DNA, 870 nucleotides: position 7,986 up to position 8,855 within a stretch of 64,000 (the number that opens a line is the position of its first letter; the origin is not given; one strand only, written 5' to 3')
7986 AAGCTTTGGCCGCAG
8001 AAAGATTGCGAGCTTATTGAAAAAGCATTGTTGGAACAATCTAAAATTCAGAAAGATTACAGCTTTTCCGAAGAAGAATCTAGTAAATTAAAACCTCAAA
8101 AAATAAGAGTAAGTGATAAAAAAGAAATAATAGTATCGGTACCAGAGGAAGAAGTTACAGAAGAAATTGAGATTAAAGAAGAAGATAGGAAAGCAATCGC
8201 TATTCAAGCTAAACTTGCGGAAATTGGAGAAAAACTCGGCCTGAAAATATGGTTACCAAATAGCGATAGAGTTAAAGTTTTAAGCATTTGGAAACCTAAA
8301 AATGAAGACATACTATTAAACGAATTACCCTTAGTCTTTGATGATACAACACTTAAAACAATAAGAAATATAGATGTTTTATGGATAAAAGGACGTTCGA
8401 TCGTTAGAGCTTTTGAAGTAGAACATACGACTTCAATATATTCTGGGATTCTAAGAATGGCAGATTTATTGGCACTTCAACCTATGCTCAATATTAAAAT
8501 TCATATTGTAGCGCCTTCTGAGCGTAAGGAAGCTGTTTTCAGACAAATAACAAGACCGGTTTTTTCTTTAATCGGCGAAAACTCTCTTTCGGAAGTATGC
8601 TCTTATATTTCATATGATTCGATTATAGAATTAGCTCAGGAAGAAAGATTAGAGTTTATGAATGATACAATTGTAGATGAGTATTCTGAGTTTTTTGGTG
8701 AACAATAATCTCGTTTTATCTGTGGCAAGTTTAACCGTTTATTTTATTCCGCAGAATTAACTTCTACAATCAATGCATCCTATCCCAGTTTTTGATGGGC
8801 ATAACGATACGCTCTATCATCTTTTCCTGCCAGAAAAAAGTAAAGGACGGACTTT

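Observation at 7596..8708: EVE (modified-base reader) fused to a BamHI-like D...ExE nuclease domain: candidate modification-dependent restriction enzyme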

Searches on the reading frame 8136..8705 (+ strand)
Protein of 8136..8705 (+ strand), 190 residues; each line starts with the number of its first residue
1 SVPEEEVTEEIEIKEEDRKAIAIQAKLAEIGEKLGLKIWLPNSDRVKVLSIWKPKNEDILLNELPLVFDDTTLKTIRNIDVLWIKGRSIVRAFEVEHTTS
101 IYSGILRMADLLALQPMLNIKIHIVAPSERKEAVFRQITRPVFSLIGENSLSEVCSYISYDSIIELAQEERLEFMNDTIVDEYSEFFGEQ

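Call 28: search_protein_representatives(protein=window:8136-8705:+)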
Query: 190 residues. Proteins with E-value up to 0.001 (for the whole library): 1536; up to 1e-10: 841; up to 1e-30: 171. The best 150 are listed.
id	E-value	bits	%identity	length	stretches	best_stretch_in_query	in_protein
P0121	6.8e-68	244.1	64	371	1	9-189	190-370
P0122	2.2e-65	235.9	62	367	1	13-185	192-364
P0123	5.7e-63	228.1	66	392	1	5-187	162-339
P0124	8.7e-62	224.2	65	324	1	15-185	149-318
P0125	1.4e-60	220.3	56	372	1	2-187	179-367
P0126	7.0e-60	218.0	58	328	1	2-185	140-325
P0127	1.9e-59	216.6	61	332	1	2-186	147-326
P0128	1.1e-58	214.1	58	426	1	6-185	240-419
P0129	1.5e-57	210.4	58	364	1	2-185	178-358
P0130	3.0e-57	209.4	54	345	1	7-186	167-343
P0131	1.3e-56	207.4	57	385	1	15-185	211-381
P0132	2.1e-56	206.7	56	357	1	2-185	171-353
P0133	2.5e-56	206.4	55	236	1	5-185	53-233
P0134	4.7e-56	205.5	58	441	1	14-184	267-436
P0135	5.8e-56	205.2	57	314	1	16-185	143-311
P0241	2.6e-35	138.0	40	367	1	18-186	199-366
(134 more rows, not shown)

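Call 36: search_protein_families(library=pfam, alignment_id=A1, max_evalue=0.01)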
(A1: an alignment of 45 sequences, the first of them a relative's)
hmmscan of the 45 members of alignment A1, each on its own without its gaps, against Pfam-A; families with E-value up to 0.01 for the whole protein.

A. member 1, P0122 (367 aa): 0 families

B. families by the number of members that match (of 45 scanned): 7 families
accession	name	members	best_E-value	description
PF14338.12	Mrr_N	9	2.2e-30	Mrr N-terminal domain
PF08299.17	Bac_DnaA_C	1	3.7e-17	Bacterial dnaA protein helix-turn-helix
PF17762.8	HTH_ParB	1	9.9e-13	ParB HTH domain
PF18780.6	HNH_repeat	1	1.9e-12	Homing endonuclease associated repeat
PF02195.25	ParB_N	1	2.1e-11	ParB N-terminal domain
PF01878.24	EVE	1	0.0014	EVE domain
PF07005.16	SBD_N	1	0.0069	Sugar-binding N-terminal domain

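Call 37: find_homologous_proteins(query=P0241, max_evalue=0.001)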
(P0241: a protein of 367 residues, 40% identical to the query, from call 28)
Query P0241 (367 aa): 284 proteins with E <= 0.001 among 2033 candidates; the best 120 are listed.
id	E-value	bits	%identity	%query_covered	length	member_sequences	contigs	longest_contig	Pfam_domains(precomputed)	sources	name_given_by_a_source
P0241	8.1e-243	823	100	100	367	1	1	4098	PF27126.1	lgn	-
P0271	5.7e-102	359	44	99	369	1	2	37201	PF27126.1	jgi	jgi:predicted RNA-binding protein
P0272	1.0e-100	355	44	99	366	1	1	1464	PF27126.1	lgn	-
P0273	2.0e-100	354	43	99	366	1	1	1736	PF01878.25,PF27126.1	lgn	-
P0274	4.0e-100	353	44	99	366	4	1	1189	PF01878.25,PF27126.1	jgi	jgi:predicted RNA-binding protein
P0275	4.3e-100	353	46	99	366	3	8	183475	PF01878.25,PF27126.1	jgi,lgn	jgi:predicted RNA-binding protein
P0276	8.2e-100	352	45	99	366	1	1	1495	PF27126.1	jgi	-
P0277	1.5e-99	351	43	99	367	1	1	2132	PF27126.1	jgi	jgi:predicted RNA-binding protein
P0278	2.4e-99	351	45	99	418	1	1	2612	PF01878.25,PF27126.1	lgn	-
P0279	3.2e-99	350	45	99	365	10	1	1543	PF27126.1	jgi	jgi:predicted RNA-binding protein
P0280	4.5e-99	350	45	99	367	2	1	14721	PF27126.1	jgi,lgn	jgi:predicted RNA-binding protein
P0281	5.7e-99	350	44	99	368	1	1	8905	PF27126.1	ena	-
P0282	6.0e-99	350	44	99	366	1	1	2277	PF01878.25,PF27126.1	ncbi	-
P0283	6.9e-99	349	44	99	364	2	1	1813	PF27126.1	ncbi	-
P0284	3.0e-98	347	43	99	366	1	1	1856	PF27126.1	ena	-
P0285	5.3e-98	346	44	99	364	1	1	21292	PF27126.1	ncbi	-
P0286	6.6e-98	346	44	99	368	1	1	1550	PF01878.25,PF27126.1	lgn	-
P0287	9.8e-98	346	44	99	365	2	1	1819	PF01878.25,PF27126.1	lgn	-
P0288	1.2e-97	345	44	99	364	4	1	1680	PF01878.25,PF27126.1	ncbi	-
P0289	1.7e-97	345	44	99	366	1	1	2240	PF27126.1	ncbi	-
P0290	1.7e-97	345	43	99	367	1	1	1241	PF27126.1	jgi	-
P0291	2.6e-97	344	45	99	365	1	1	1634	PF01878.25,PF27126.1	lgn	-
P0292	2.9e-97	344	44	99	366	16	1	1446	PF27126.1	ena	-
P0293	3.9e-97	344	44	99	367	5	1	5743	PF01878.25,PF27126.1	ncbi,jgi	jgi:hypothetical protein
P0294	4.8e-97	343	43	99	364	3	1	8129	PF01878.25,PF27126.1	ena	-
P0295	8.2e-97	342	43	99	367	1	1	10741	PF01878.25,PF27126.1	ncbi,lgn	-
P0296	8.3e-97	342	43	99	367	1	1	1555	PF01878.25,PF27126.1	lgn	-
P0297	1.0e-96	342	44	99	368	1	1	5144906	PF01878.25,PF27126.1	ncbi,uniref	ncbi:EVE domain-containing protein [Okeanomitos corallinicola TIOX110]|uniref:EVE domain-containing 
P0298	1.3e-96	342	45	99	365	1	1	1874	PF01878.25,PF27126.1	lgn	-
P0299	1.5e-96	342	43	99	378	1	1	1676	PF27126.1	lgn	-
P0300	1.6e-96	341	43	99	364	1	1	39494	PF01878.25,PF27126.1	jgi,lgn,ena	-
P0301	2.0e-96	341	44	99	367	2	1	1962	PF27126.1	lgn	-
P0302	2.1e-96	341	43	99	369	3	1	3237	PF01878.25,PF27126.1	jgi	jgi:predicted RNA-binding protein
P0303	3.3e-96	341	43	99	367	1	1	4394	PF01878.25,PF27126.1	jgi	jgi:predicted RNA-binding protein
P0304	3.8e-96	340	43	99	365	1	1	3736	PF27126.1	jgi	jgi:predicted RNA-binding protein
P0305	3.9e-96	340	42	99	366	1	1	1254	PF27126.1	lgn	-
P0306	5.1e-96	340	44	99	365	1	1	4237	PF01878.25,PF27126.1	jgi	jgi:hypothetical protein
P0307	5.3e-96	340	42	99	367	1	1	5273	PF27126.1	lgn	-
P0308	7.9e-96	339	43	99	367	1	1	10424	PF27126.1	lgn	-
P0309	1.0e-95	339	44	99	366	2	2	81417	PF01878.25,PF27126.1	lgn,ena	-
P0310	1.2e-95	339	43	99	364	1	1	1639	PF27126.1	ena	-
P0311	1.6e-95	338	43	99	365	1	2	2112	PF01878.25,PF27126.1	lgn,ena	-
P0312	1.7e-95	338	42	99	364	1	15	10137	PF27126.1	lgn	-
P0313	1.8e-95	338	44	99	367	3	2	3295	PF01878.25,PF27126.1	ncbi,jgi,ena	-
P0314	2.2e-95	338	44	99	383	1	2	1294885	PF01878.25,PF27126.1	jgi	jgi:predicted RNA-binding protein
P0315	2.2e-95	338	42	99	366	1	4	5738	PF27126.1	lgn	-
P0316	2.4e-95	338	43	99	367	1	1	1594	PF01878.25,PF27126.1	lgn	-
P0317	2.6e-95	338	42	99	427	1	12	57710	PF27126.1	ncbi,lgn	-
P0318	4.0e-95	337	43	99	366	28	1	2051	PF27126.1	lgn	-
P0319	5.1e-95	337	44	99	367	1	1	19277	PF01878.25,PF27126.1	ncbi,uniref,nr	ncbi:EVE domain-containing protein [Sphaerospermopsis aphanizomenoides BCCUSP55]|uniref:EVE domain-c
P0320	5.2e-95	337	42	99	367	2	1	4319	PF27126.1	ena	-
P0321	5.8e-95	336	42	99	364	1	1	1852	PF27126.1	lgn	-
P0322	5.8e-95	336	43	99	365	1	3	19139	PF01878.25,PF27126.1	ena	-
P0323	7.0e-95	336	43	99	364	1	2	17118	PF27126.1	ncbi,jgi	ncbi:MAG: hypothetical protein R6X18_04825 [Chloroflexota bacterium]|jgi:predicted RNA-binding prote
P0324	7.5e-95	336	43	99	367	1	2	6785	PF27126.1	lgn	-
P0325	9.4e-95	336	44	99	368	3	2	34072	PF01878.25,PF27126.1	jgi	-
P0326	1.2e-94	335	42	99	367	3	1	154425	PF01878.25,PF27126.1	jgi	-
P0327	1.6e-94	335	43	99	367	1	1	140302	PF01878.25,PF27126.1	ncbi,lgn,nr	ncbi:MAG TPA: EVE domain-containing protein [Chloroflexia bacterium]|nr:EVE domain-containing protei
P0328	1.6e-94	335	42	99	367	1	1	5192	PF27126.1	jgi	jgi:hypothetical protein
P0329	2.3e-94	334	43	99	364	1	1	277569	PF27126.1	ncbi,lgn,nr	ncbi:MAG: EVE domain-containing protein [Chloroflexi bacterium]|nr:EVE domain-containing protein [Ch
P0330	2.6e-94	334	43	99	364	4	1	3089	PF27126.1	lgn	-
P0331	3.0e-94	334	42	99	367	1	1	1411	PF01878.25,PF27126.1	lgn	-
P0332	3.3e-94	334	42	99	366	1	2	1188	PF27126.1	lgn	-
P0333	3.9e-94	334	43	99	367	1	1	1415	PF01878.25,PF27126.1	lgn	-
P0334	4.3e-94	334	42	99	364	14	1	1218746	PF27126.1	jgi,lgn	jgi:predicted RNA-binding protein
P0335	6.0e-94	333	44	99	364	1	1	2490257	PF27126.1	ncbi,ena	-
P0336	6.4e-94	333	43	99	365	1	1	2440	PF01878.25,PF27126.1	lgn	-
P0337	6.5e-94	333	43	99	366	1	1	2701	PF27126.1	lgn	-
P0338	7.2e-94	333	43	99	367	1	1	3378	PF27126.1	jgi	-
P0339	7.3e-94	333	43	99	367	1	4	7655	PF27126.1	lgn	-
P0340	9.3e-94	332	43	99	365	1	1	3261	PF27126.1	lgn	-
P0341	9.6e-94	332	43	99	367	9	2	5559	PF01878.25,PF27126.1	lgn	-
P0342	1.3e-93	332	44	99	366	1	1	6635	PF27126.1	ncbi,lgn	-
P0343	1.4e-93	332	42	99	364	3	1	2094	PF27126.1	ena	-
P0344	1.5e-93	332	42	99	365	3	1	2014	PF27126.1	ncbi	-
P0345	1.7e-93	332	43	99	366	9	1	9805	PF01878.25,PF27126.1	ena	-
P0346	1.8e-93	331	43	99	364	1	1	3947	PF27126.1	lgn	-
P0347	2.0e-93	331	44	99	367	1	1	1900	PF27126.1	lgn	-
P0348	2.3e-93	331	41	99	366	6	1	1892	PF27126.1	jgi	jgi:hypothetical protein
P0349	2.8e-93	331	42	99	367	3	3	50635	PF27126.1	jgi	jgi:predicted RNA-binding protein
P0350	3.1e-93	331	44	99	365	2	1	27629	PF27126.1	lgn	-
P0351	3.3e-93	331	42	99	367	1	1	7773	PF27126.1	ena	-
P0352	3.4e-93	331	43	99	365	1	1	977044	PF27126.1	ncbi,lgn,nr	ncbi:MAG: EVE domain-containing protein [Chloroflexi bacterium]|nr:EVE domain-containing protein [Ch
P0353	3.8e-93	330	42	99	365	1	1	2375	PF01878.25,PF27126.1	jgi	-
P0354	4.2e-93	330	42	99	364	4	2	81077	PF27126.1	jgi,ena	-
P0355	6.7e-93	330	42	99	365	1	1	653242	PF27126.1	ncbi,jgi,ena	-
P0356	8.0e-93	329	43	99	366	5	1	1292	PF01878.25,PF27126.1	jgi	-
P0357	9.3e-93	329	40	99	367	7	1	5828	PF01878.25,PF27126.1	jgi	jgi:hypothetical protein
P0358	1.0e-92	329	44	99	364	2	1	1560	PF01878.25,PF27126.1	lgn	-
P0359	1.0e-92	329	41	99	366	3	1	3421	PF27126.1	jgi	jgi:predicted RNA-binding protein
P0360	1.4e-92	329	42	100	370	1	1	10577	PF01878.25,PF27126.1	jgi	jgi:predicted RNA-binding protein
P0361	1.6e-92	328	42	99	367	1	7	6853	PF27126.1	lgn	-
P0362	1.7e-92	328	42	99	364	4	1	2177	PF27126.1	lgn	-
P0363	2.0e-92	328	43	99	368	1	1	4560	PF27126.1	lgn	-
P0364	2.1e-92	328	41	99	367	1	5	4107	PF01878.25,PF27126.1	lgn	-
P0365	2.5e-92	328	42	99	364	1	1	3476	PF27126.1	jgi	jgi:predicted RNA-binding protein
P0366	2.8e-92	328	43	99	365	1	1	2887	PF27126.1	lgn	-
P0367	2.9e-92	328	41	100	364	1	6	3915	PF27126.1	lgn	-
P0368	2.9e-92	328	42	99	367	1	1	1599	PF01878.25,PF27126.1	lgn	-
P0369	4.3e-92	327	43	99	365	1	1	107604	PF27126.1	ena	-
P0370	4.7e-92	327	42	100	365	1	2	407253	PF27126.1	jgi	jgi:predicted RNA-binding protein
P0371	4.7e-92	327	43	99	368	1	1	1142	PF27126.1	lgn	-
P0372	6.6e-92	326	40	100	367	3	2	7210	PF01878.25,PF27126.1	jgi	jgi:predicted RNA-binding protein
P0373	7.4e-92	326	42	99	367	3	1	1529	PF01878.25,PF27126.1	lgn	-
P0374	9.3e-92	326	42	100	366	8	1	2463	PF27126.1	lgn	-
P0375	1.1e-91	326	42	99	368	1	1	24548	PF27126.1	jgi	jgi:hypothetical protein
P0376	1.2e-91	326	43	99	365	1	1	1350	PF27126.1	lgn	-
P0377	1.3e-91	325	41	99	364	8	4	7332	PF27126.1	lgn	-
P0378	1.4e-91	325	41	99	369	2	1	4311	PF01878.25,PF27126.1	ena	-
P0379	6.7e-91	323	40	100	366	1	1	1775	PF27126.1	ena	-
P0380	7.8e-91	323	41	99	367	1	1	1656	PF27126.1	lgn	-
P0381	9.9e-91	322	41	99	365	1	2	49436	PF01878.25,PF27126.1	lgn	-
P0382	1.0e-90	322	41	99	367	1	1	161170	PF27126.1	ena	-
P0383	1.1e-90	322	42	99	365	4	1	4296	PF01878.25,PF27126.1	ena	-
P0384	1.3e-90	322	42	99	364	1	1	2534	PF27126.1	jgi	jgi:hypothetical protein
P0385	1.7e-90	322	42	99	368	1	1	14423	PF27126.1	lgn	-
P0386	2.1e-90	321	41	99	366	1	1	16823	PF27126.1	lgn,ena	-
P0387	3.0e-90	321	40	99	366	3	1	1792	PF27126.1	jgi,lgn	jgi:predicted RNA-binding protein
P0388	3.7e-90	321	41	99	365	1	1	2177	PF27126.1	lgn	-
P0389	3.8e-90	321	42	99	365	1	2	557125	PF01878.25,PF27126.1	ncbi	ncbi:MAG: hypothetical protein ACUVUU_01610 [bacterium]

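Call 49: find_encoding_contigs(protein=P0297, flank=8000, max_places=1)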
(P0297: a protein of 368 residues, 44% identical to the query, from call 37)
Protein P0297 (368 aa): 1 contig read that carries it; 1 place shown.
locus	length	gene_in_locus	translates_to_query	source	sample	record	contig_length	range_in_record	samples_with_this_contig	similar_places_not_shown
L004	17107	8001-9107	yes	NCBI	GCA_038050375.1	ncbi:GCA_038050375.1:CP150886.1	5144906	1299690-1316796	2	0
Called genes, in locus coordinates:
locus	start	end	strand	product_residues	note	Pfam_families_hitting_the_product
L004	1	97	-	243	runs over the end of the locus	PF09353:DUF1995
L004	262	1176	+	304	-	PF14261:DUF4351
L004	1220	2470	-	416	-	-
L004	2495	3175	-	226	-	PF03167:UDG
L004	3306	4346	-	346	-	PF13413:HTH_25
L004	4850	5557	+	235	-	PF12844:HTH_19 (faint), PF13413:HTH_25, PF13464:RodZ_C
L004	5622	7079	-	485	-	PF01425:Amidase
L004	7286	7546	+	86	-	-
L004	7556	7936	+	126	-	PF01850:PIN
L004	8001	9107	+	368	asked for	PF01878:EVE (faint), PF27126:NmeDI_C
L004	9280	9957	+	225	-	PF12557:Co_AT_N, PF02572:CobA_CobO_BtuR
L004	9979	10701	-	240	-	-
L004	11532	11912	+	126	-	PF06967:Mo-nitro_C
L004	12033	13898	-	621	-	PF00656:Peptidase_C14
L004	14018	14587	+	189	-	-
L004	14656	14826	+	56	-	PF01783:Ribosomal_L32p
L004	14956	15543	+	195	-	PF00174:Oxidored_molyb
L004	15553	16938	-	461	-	PF00171:Aldedh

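Call 50: find_encoding_contigs(protein=P0335, flank=8000, max_places=1)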
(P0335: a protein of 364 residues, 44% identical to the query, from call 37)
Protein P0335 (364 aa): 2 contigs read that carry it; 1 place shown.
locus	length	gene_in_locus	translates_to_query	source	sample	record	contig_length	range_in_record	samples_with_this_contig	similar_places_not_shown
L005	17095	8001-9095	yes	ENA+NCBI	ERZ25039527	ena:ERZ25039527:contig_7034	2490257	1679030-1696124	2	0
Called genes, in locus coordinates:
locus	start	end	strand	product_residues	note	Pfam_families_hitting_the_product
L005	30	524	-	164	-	PF22187:DUF6946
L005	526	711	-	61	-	PF22187:DUF6946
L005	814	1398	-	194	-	-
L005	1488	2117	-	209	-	PF13328:HD_4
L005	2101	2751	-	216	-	-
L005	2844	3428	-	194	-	-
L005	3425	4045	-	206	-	-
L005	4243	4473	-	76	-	PF11127:YgaP-like_TM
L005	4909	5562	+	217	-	PF04313:HSDR_N (weak)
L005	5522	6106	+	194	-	-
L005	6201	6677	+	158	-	PF07669:Eco57I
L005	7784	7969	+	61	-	-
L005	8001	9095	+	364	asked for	PF27126:NmeDI_C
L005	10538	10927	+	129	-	PF05977:MFS_3, PF07690:MFS_1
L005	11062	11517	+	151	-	PF07690:MFS_1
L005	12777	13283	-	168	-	PF04072:LCM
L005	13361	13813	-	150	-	PF08020:DUF1706 (weak), PF12867:DinB_2 (weak)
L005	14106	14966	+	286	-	PF02645:DegV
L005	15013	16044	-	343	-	PF01554:MatE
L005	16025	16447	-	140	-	PF01554:MatE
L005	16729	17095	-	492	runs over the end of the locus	PF02310:B12-binding, PF04055:Radical_SAM, PF13282:DUF4070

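Call 51: find_encoding_contigs(protein=P0334, flank=8000, max_places=1)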
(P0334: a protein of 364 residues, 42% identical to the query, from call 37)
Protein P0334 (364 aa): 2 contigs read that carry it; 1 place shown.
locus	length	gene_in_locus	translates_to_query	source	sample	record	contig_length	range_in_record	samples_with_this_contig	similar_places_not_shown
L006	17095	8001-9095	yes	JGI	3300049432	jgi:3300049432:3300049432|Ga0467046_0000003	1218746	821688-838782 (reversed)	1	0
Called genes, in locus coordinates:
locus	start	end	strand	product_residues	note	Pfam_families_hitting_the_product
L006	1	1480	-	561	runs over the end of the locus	PF13231:PMT_2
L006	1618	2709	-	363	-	PF03706:LPG_synthase_TM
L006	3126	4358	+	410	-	PF02771:Acyl-CoA_dh_N, PF02770:Acyl-CoA_dh_M, PF00441:Acyl-CoA_dh_1, PF22924:ACOX_C_alpha1 (faint), PF08028:Acyl-CoA_dh_2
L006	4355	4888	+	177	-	-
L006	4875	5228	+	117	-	-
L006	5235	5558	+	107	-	PF13428:TPR_14 (faint), PF14559:TPR_19 (faint), PF13181:TPR_8 (faint)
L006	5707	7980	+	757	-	PF00676:E1_dh, PF02779:Transket_pyr, PF02780:Transketolase_C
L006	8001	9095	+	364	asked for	PF27126:NmeDI_C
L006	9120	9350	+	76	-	PF04255:DUF433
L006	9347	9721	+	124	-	PF18480:DUF5615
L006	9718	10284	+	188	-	PF28474:DUF8412, PF13376:OmdA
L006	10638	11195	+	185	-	PF01872:RibD_C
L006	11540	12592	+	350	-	-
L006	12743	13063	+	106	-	-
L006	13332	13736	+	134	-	-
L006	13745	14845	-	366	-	PF01926:MMR_HSR1, PF02421:FeoB_N (faint), PF06071:YchF-GTPase_C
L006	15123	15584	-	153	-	-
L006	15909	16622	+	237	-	-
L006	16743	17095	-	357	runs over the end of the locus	PF04055:Radical_SAM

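Call 64: predict_structure(alignment_id=A3)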
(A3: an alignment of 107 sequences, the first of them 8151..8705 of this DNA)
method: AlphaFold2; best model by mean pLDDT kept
length: 185 residues; sequences in the alignment: 107
mean_pLDDT: 91.1   pTM: 0.88
mean pLDDT of the five models: 91.1, 90.9, 90.8, 90.5, 89.3
residues with pLDDT >= 90: 136; 70-90: 40; 50-70: 9; < 50: 0
segments of 3 or more residues with pLDDT < 50: none
pLDDT, mean of each block of 10 residues (from residue 1): 66 93 98 95 97 93 88 95 95 85 89 91 95 88 86 98 96 97 82
secondary structure, 60 per line:
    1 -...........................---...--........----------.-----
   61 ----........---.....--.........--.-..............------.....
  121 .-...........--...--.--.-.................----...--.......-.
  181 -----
elements in order: H2-28 E32-34 H37-44 H65-72 E76-80 E83-91 H96-109 E116-121 H123-133 H146-149 E150-154 H155-162 H172-178

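Call 68: search_protein_families(library=pfam, proteins=[L005:7784-7966:+, L004:7286-7543:+], max_evalue=1)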
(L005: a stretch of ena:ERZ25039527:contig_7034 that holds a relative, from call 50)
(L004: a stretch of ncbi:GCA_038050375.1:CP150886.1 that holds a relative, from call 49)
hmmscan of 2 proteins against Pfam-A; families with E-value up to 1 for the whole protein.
L005:7784-7966:+ (61 aa): 2 families
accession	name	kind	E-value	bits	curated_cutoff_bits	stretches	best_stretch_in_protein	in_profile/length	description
PF20492.3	ERM_helical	-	0.0081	16.7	40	1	10-46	62-98/120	Ezrin/radixin/moesin, alpha-helical domain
PF03885.18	DUF327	-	0.032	14.6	25.8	1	7-59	78-130/143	Protein of unknown function (DUF327)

L004:7286-7543:+ (86 aa): 3 families
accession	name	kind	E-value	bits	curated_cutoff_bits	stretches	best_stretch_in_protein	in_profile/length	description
PF12441.14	CopG_antitoxin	-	0.0087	17.2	28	1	2-36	44-78/79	CopG antitoxin of type II toxin-antitoxin system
PF19466.4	DUF6003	-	0.045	13.9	35.4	1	7-56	54-103/140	Family of unknown function (DUF6003)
PF05534.18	HicB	-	0.047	14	21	1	2-33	19-50/51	HicB family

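Call 73: fold_search(model_id=the predicted structure, library=pdb)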
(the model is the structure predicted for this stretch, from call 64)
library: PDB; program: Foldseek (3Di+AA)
matches with E <= 10: 418; with E <= 0.001: 0
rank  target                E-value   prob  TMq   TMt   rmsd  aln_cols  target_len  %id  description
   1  7edb_A                2.7e-02  0.91  0.40  0.23   9.4       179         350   13  EcoT38I restriction endonuclease complexed with DNA (released 2022-03-16)
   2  7edb_B                1.9e-01  0.41  0.36  0.21  10.6       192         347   10  EcoT38I restriction endonuclease complexed with DNA (released 2022-03-16)
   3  7e8r                  2.8e-01  0.47  0.39  0.23   8.2       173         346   15  EcoT38I restriction endonuclease (released 2022-03-02)
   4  9hs3_C                3.5e-01  0.35  0.42  0.21   9.8       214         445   11  Crystal structure of the Escherichia coli nucleosidase PpnN (E264A, pppGpp form) (released 2025-11-12)
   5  4rz3_A                3.5e-01  0.18  0.33  0.26  10.3       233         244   11  Crystal structure of the MinD-like ATPase FlhG (released 2015-03-04)
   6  1u08_B                4.0e-01  0.11  0.27  0.16  11.5       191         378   12  Crystal Structure and Reactivity of YbdL from Escherichia coli Identify a Methionine Aminotransferase Function. (released 2004-07-27)
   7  3dp7_A                5.7e-01  0.54  0.25  0.14   3.7        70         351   13  CRYSTAL STRUCTURE OF SAM-dependent methyltransferase from Bacteroides vulgatus ATCC 8482 (released 2008-07-29)
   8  7t3b_D                7.3e-01  0.14  0.26  0.19   6.5       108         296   10  GATOR1-RAG-RAGULATOR - GAP Complex (released 2022-04-06)
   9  4rz2_B                8.2e-01  0.11  0.27  0.21  10.8       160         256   11  Crystal structure of the MinD-like ATPase FlhG (released 2015-03-04)
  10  9mrd_A                8.2e-01  0.08  0.20  0.20  12.3       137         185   12  Crystal Structure of TREX1 Homolog Plex9.1 bound to ssDNA (released 2025-01-15)
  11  8har_A                1.1e+00  0.30  0.26  0.15   4.0        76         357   13  SAH-bound C-Methyltransferase Fur6 from Streptomyces sp. KO-3988 (released 2023-11-01)
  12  6jwp_B                1.2e+00  0.15  0.31  0.22   7.1       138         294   12  crystal structure of EGOC (released 2019-12-11)
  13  3mcz_A                1.3e+00  0.41  0.24  0.14   2.7        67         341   10  The Structure of an O-methyltransferase family protein from Burkholderia thailandensis. (released 2010-05-26)
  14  5evj_B                1.3e+00  0.20  0.27  0.18   4.6        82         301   13  X-ray crystal structure of CrArsM, an arsenic (III) S-adenosylmethionine methyltransferase from Chlamydomonas reinhard (released 2016-11-30)
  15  4fs8                  1.3e+00  0.18  0.20  0.13   3.6        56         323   12  The structure of an As(III) S-adenosylmethionine methyltransferase: insights into the mechanism of arsenic biotransforma (released 2012-07-11)
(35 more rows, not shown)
